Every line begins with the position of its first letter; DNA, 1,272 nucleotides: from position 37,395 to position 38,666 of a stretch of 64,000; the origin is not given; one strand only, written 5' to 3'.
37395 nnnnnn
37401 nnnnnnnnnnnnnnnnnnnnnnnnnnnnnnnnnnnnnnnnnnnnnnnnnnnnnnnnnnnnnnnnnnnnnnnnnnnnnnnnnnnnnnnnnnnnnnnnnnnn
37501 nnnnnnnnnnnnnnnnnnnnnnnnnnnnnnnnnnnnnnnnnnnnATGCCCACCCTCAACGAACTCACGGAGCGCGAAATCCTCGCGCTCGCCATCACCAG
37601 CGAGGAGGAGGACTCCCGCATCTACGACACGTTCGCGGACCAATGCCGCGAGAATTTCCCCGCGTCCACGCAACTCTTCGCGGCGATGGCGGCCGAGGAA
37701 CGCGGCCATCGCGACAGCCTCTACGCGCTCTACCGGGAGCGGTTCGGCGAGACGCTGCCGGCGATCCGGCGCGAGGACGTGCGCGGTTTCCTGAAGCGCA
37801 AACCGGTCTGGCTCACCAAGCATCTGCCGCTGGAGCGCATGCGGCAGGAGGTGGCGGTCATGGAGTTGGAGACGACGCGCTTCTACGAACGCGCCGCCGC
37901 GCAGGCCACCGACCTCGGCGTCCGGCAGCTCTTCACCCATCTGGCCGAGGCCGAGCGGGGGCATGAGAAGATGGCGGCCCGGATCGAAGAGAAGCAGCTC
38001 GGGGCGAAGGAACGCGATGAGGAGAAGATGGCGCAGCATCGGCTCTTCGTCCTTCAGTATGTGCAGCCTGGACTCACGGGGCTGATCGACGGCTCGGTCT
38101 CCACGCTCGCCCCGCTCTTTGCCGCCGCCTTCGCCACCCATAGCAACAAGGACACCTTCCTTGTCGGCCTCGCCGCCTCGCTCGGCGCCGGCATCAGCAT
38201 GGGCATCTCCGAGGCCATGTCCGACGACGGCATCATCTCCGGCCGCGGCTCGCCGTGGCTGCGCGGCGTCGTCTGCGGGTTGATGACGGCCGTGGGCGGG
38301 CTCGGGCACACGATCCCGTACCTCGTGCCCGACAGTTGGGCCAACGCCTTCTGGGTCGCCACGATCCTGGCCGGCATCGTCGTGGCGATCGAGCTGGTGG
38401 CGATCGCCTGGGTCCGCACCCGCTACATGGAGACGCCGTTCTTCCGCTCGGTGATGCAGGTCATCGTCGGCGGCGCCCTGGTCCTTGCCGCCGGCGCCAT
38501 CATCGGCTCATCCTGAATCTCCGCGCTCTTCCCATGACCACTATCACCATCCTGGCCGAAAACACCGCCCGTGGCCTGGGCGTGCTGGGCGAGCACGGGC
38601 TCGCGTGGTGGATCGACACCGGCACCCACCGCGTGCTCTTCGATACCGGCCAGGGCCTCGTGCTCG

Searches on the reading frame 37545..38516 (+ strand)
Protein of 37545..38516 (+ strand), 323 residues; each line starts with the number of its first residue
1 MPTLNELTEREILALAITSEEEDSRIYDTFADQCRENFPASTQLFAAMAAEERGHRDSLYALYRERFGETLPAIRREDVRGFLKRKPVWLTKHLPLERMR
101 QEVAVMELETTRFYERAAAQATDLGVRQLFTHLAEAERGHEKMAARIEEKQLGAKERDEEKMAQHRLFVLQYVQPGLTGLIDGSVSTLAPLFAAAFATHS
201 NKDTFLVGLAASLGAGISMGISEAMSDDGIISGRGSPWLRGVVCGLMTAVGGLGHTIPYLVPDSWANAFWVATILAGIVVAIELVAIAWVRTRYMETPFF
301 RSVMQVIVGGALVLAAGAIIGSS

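Call 60: search_protein_families(library=pfam, proteins=[window:37545-38516:+], max_evalue=0.00001)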
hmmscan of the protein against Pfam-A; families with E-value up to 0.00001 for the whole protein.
window:37545-38516:+ (323 aa): 2 families
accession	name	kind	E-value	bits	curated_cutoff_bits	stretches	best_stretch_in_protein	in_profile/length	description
PF02915.23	Rubrerythrin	-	2.1e-30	106.3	22.8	1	11-147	1-136/137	Rubrerythrin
PF01988.24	VIT1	-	1.1e-08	35.6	28.1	1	235-321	131-213/214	VIT family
